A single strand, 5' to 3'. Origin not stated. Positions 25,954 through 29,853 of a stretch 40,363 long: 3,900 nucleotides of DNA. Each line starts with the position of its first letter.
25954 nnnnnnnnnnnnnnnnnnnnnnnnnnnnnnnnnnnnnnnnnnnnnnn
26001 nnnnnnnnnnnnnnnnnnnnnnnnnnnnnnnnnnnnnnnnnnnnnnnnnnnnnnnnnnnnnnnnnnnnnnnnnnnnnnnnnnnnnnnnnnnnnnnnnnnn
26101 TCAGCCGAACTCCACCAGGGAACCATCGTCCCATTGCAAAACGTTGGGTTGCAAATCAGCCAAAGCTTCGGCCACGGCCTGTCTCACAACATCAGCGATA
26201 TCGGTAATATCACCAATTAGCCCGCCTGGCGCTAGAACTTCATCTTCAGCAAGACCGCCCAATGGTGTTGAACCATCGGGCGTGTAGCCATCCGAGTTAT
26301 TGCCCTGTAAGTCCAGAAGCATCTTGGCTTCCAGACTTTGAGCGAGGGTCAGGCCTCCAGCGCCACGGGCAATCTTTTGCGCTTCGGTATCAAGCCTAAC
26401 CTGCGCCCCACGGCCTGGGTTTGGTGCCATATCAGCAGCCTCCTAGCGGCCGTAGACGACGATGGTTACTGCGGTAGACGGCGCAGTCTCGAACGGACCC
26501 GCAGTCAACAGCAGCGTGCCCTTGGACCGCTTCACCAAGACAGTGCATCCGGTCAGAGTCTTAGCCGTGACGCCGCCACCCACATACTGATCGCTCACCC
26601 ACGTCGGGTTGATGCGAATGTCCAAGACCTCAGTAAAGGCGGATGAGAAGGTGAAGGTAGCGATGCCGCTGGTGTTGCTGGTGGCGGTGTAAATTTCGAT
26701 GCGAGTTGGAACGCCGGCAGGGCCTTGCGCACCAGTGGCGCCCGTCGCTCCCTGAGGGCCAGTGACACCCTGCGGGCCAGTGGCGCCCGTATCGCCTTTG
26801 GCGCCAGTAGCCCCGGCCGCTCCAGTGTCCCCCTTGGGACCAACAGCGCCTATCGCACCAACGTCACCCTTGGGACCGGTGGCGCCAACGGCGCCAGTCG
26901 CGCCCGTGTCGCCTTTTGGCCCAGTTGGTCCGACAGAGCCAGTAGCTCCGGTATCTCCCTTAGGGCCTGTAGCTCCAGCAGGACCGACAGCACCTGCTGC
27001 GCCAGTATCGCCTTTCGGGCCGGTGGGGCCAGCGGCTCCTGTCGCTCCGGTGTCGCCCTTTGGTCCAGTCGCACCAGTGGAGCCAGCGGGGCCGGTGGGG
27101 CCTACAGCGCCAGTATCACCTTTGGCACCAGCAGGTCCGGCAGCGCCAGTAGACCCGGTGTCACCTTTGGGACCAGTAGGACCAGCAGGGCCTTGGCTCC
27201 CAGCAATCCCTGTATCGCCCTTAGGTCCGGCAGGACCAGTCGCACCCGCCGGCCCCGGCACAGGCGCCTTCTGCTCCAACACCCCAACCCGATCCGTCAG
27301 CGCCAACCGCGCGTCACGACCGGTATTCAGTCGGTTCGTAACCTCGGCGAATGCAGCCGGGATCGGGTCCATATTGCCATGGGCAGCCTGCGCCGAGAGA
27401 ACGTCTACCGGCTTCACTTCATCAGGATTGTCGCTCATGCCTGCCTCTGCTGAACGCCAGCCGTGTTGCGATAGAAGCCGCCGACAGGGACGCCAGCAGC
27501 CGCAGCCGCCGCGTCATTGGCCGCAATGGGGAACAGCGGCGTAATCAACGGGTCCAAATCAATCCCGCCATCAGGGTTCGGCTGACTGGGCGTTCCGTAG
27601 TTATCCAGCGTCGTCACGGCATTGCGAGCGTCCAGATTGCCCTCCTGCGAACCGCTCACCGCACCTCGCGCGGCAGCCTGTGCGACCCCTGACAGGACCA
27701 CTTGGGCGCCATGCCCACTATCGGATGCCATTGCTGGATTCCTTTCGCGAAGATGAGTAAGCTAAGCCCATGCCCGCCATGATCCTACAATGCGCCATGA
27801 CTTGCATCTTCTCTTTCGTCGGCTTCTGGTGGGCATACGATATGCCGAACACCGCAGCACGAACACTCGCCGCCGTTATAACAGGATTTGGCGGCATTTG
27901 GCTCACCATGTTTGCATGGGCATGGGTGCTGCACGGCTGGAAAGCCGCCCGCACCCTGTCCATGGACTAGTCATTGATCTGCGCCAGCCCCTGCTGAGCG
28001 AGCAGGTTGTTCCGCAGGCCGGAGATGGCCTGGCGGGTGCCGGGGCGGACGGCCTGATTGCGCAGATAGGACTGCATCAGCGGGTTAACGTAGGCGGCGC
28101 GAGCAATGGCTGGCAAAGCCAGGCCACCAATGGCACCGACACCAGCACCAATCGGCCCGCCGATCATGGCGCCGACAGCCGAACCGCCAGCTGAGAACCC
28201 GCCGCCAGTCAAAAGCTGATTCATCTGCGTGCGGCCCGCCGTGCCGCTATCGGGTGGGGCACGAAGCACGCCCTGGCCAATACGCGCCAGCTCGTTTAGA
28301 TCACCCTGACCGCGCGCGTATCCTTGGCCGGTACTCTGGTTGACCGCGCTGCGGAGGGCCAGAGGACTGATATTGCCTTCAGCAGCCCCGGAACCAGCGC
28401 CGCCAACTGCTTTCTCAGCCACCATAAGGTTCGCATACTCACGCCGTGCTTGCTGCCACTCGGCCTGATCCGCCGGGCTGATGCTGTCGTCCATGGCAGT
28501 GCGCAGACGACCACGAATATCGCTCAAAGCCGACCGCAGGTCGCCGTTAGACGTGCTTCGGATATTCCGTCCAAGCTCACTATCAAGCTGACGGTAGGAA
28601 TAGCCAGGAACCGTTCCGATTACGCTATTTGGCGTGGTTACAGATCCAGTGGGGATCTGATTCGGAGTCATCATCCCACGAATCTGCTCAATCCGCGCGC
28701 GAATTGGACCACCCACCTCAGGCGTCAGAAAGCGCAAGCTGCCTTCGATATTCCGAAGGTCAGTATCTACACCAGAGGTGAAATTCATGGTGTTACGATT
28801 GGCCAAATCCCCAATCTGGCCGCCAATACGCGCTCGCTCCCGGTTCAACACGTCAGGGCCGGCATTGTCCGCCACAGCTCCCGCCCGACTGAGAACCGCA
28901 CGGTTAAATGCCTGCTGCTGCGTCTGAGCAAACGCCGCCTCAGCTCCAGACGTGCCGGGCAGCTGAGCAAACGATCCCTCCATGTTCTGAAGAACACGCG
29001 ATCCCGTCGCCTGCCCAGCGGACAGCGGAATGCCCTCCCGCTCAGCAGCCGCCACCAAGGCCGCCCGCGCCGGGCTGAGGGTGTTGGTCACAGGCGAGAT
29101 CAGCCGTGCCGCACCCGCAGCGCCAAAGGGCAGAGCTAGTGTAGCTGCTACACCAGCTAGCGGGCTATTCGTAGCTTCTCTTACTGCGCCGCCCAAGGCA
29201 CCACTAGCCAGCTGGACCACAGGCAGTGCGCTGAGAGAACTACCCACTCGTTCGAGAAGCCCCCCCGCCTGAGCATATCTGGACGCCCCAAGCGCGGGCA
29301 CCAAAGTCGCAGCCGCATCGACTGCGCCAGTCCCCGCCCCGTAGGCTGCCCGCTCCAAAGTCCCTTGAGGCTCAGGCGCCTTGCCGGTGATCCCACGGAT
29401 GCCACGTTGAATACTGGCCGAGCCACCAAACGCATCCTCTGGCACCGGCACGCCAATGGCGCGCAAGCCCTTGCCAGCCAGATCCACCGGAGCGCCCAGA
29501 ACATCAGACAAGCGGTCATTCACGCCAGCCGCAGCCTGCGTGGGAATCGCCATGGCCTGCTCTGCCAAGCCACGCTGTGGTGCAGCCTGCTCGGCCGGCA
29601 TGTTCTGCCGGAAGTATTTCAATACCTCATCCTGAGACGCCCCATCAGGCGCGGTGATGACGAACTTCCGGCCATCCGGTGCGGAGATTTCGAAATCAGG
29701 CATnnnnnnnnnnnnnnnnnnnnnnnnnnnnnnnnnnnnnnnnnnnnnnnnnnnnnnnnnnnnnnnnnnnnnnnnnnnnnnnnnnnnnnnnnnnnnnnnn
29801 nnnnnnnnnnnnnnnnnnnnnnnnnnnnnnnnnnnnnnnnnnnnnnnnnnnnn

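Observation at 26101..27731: Paralogous small proteins with a shared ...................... N-terminal module, placed immediately upstream of two fibre/spike genes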

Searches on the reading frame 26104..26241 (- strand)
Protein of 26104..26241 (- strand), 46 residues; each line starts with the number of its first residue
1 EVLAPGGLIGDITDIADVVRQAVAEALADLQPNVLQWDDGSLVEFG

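Call 94: find_homologous_proteins(query=window:26104-26241:-, max_evalue=10)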
Query seq(46 aa): no candidate shares three 5-residue words with the query. No homologue found.
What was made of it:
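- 26101..26430 (-): 109-aa class N member ('small109'). The module is residues 7-64 (nt 26239-26412). It is followed by a unique ~45-aa helical tail. The TGA stop directly abuts, in frame, the ATG of the 1270-aa spike (TGAATG). The C-terminal half has no homologue (call 94).
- Checked: No homologue of its C-terminal half was found (call 94).
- The C-terminal half of the 109-aa protein has no homologue anywhere (call 94). The C-terminal half is unique (call 94).
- Tried and rejected: None (call 94).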

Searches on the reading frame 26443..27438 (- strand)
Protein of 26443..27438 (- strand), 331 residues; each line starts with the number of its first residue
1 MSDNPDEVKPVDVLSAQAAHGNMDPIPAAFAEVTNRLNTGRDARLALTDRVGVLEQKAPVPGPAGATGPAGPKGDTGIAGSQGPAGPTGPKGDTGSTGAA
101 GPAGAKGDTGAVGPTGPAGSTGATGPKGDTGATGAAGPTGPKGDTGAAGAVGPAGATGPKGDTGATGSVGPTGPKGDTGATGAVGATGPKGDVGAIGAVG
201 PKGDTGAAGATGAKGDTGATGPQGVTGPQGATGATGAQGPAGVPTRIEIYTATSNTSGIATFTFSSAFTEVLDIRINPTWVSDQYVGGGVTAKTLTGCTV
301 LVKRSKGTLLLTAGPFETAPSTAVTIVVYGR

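Call 10: search_protein_families(library=pfam, proteins=[window:26443-27438:-], max_evalue=0.01)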
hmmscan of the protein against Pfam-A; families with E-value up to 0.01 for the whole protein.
window:26443-27438:- (331 aa): 1 family
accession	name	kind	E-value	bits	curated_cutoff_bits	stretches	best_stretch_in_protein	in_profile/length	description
PF01391.23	Collagen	-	5.5e-29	100.2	27.2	4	61-117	3-59/60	Collagen triple helix repeat (20 copies)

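Call 11: search_protein_families(library=phrogs, proteins=[window:26443-27438:-], max_evalue=0.01)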
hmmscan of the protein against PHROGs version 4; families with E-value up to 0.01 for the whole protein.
window:26443-27438:- (331 aa): 47 families (the best 25 are shown)
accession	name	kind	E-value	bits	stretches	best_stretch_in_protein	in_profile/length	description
phrog_6320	-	tail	5.9e-54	185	2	113-247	86-217/745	tail fiber protein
phrog_5073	-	tail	6.4e-42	145.2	2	143-257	261-378/519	tail fiber protein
phrog_819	-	tail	2.2e-39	136.4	1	62-251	508-744/1024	tail protein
phrog_366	-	tail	6.9e-33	115.8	3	39-142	284-386/474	tail fiber protein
phrog_29268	-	unknown function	2.6e-32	112.8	2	128-243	421-536/653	-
phrog_8745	-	tail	1.1e-31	110.2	2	127-248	1403-1524/1803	tail fiber protein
phrog_28263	-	tail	4.3e-26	91.5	1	48-243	591-792/1400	tail fiber protein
phrog_34255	-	unknown function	5.4e-26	91.7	1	46-247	246-451/1044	-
phrog_3420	-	unknown function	5.1e-25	88.2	2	58-173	227-346/929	-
phrog_38806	-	unknown function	5.7e-25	89.2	3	179-279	70-176/285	-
phrog_10972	-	tail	5.2e-24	86.3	4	131-197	157-223/343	tail fiber protein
phrog_1658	-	unknown function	4e-23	83.4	3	104-172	46-114/239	-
phrog_1806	-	tail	3.5e-22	80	2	54-169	104-226/276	collagen like minor tail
phrog_30509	-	tail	2e-21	77.3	3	109-179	44-114/254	collagen like minor tail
phrog_18350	-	tail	1.3e-20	75.1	3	152-247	99-198/253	tail fiber protein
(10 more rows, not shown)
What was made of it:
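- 26443..27438 (-): 331-aa collagen-like fibre, downstream of small98. Pfam Collagen E = 5.5e-29 and PHROG tail-fibre families (calls 10, 11).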

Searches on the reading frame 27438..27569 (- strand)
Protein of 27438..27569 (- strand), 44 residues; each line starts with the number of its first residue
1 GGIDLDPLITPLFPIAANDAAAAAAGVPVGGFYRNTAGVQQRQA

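Call 63: find_homologous_proteins(query=A7, max_evalue=1)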
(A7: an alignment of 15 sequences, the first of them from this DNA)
Query A7 (15 sequences) (44 aa, profile of the alignment): 703 proteins with E <= 1 among 2267 candidates; the best 120 are listed.
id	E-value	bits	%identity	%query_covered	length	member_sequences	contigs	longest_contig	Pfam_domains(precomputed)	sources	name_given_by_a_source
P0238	1.6e-15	74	61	64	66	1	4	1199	-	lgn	-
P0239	2.8e-15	73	64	64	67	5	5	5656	-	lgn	-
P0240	3.5e-15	73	64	64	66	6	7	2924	-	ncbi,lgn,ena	-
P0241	4.2e-15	72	64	64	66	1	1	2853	-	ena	-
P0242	7.0e-15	72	-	-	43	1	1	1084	-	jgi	jgi:hypothetical protein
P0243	1.3e-14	71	63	73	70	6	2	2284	-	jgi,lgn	jgi:hypothetical protein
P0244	1.4e-14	71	60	68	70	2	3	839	-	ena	-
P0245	2.0e-14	70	61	64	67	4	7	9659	-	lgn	-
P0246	2.1e-14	70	63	61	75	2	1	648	-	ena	-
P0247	2.1e-14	70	69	59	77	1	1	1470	-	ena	-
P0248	2.2e-14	70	60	68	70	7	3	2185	-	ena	-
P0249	2.3e-14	70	61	64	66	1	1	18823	-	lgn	-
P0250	2.8e-14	70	64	64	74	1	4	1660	-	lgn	-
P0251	3.3e-14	70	-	-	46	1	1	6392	-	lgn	-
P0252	3.3e-14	70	67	61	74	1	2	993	-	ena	-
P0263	5.6e-14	69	-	-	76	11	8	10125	-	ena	-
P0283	1.7e-13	67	71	39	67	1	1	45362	-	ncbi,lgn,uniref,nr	ncbi:hypothetical protein K7W03_14440 [Sphingobium sp. PNB]|uniref:hypothetical protein n=1 Tax=Sphi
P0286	1.9e-13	67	62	59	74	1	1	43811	-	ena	-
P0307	3.3e-13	66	63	91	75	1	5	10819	-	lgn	-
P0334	6.4e-13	66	-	-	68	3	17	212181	-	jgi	jgi:hypothetical protein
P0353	1.0e-12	65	58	59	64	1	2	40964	-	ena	-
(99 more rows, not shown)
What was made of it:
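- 27435..27731 (-): 98-aa class N member ('small98'). It has the first half of the module (residues ~7-40, nt ~27612-27713) plus a C-terminal '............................' cap mini-domain (residues ~60-98, nt 27438-27554). Its stop overlaps the collagen fibre start (ATGA). The cap family has at least 703 proteins (call 63).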

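Call 65: search_protein_families(library=phrogs, proteins=[P0240, P0263, P0283, P0243, P0286, P0334, P0307], max_evalue=0.1)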
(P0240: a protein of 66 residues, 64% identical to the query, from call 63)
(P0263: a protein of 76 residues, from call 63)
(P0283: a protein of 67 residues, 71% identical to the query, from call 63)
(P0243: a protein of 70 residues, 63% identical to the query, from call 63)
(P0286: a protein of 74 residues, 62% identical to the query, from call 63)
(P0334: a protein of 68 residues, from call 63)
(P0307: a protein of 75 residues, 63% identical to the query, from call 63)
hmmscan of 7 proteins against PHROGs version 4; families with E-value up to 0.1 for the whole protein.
P0240 (66 aa): 0 families

P0263 (76 aa): 0 families

P0283 (67 aa): 1 family
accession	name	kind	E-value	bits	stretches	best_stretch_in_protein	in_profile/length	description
phrog_38693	-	unknown function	0.018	16.3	1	6-27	33-55/68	-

P0243 (70 aa): 0 families

P0286 (74 aa): 0 families

P0334 (68 aa): 0 families

P0307 (75 aa): 0 families

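Call 66: search_protein_families(library=pfam, proteins=[P0240, P0263, P0283, P0243, P0286, P0334, P0307], max_evalue=0.1)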
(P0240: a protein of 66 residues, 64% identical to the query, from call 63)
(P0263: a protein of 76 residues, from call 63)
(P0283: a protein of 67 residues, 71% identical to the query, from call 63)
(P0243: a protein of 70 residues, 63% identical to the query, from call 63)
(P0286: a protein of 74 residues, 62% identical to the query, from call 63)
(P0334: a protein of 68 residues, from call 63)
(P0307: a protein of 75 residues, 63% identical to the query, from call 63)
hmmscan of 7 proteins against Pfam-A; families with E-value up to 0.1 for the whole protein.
P0240 (66 aa): 0 families

P0263 (76 aa): 0 families

P0283 (67 aa): 0 families

P0243 (70 aa): 0 families

P0286 (74 aa): 0 families

P0334 (68 aa): 1 family
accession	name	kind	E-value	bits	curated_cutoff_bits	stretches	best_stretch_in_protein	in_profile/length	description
PF24908.1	Ig_SIBA-E_2nd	-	0.089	13.4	27.8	1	12-43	37-69/117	Integrin beta-like protein A-E, second Ig-like domain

P0307 (75 aa): 0 families

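Call 67: find_encoding_contigs(protein=P0286, flank=8000, max_places=2)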
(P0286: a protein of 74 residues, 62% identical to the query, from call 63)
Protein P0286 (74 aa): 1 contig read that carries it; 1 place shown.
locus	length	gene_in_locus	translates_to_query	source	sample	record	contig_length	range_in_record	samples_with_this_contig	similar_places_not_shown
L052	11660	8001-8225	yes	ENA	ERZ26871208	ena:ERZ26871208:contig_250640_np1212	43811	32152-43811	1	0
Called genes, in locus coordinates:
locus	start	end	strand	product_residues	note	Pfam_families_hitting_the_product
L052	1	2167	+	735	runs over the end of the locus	-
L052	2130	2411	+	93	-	-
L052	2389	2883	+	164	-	-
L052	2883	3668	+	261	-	-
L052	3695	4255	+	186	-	-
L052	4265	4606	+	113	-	-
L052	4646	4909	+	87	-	-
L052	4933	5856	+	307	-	PF25209:Phage_capsid_4, PF10124:Mu-like_gpT (faint)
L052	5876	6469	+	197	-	-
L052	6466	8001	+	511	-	-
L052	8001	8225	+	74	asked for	-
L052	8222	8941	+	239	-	-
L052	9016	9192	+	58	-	-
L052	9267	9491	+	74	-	-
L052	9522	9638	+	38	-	-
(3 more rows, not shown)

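Call 68: find_encoding_contigs(protein=P0353, flank=8000, max_places=2)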
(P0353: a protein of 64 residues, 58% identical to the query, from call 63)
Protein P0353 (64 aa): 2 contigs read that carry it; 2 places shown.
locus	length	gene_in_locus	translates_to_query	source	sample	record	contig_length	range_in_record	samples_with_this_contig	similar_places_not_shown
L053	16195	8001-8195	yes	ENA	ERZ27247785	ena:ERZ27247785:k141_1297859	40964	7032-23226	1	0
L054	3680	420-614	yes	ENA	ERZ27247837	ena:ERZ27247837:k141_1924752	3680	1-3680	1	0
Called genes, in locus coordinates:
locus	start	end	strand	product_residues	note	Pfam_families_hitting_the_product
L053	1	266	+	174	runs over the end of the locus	PF08241:Methyltransf_11 (weak), PF13489:Methyltransf_23 (weak)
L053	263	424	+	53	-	-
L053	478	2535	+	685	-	PF23899:SU10_portal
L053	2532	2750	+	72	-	-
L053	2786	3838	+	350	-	-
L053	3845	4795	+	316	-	PF17236:SU10_MCP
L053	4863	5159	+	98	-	-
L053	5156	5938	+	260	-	-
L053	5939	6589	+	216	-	PF24175:SU10_adaptor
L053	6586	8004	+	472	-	-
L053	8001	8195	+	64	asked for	-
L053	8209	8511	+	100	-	-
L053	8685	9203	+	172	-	-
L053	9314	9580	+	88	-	-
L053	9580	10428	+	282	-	PF13884:Peptidase_S74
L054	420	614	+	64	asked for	-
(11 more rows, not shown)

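Call 69: find_encoding_contigs(protein=P0263, flank=8000, max_places=2)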
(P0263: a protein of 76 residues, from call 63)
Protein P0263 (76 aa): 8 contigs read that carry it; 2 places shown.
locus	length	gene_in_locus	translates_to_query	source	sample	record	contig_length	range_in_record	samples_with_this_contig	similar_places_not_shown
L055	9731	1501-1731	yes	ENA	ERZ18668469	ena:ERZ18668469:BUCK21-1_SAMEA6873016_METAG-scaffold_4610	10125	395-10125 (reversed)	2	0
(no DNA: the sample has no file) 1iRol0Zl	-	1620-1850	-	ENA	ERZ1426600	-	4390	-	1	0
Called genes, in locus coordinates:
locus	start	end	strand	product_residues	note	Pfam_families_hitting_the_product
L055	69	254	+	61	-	-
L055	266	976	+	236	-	PF24175:SU10_adaptor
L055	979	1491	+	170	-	-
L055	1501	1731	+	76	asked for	-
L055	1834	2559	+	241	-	PF05838:Glyco_hydro_108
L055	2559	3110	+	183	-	-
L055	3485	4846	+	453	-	PF13884:Peptidase_S74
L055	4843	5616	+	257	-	PF24175:SU10_adaptor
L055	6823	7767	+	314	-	-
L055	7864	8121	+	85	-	-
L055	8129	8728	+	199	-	-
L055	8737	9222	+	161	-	-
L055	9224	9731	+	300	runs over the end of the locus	?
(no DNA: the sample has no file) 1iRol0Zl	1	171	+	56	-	?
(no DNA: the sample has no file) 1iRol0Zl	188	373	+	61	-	-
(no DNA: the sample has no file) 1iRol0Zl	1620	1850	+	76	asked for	-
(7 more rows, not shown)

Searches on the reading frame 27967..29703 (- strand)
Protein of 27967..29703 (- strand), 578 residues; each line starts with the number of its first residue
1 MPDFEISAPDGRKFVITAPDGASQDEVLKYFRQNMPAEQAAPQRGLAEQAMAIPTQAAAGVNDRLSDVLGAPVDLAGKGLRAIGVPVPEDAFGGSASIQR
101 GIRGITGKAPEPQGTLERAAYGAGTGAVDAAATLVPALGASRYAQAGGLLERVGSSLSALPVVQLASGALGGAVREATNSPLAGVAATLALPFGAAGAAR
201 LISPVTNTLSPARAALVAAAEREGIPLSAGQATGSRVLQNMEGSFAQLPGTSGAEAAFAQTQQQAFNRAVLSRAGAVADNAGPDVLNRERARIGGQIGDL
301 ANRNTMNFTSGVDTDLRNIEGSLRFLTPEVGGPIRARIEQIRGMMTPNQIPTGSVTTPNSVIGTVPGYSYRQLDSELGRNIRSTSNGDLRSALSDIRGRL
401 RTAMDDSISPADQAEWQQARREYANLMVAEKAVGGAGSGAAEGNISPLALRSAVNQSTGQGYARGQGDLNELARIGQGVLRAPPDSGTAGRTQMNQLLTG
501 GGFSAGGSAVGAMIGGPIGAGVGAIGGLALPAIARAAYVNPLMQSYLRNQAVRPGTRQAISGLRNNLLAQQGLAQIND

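Call 10: search_protein_families(library=pfam, proteins=[window:27967-29703:-], max_evalue=0.01)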
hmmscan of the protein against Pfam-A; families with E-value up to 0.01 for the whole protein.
window:27967-29703:- (578 aa): 1 family
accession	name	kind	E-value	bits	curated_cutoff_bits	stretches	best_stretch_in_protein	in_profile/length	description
PF17823.6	DUF5585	-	0.00015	21.3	25.6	1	121-235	167-280/480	Family of unknown function (DUF5585)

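Call 11: search_protein_families(library=phrogs, proteins=[window:27967-29703:-], max_evalue=0.01)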
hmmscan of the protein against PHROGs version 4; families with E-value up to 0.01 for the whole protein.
window:27967-29703:- (578 aa): 1 family
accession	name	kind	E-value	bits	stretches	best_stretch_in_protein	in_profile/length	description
phrog_26400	-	DNA, RNA and nucleotide metabolism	3.6e-38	132.8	1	137-535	168-539/589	DNA ejection protein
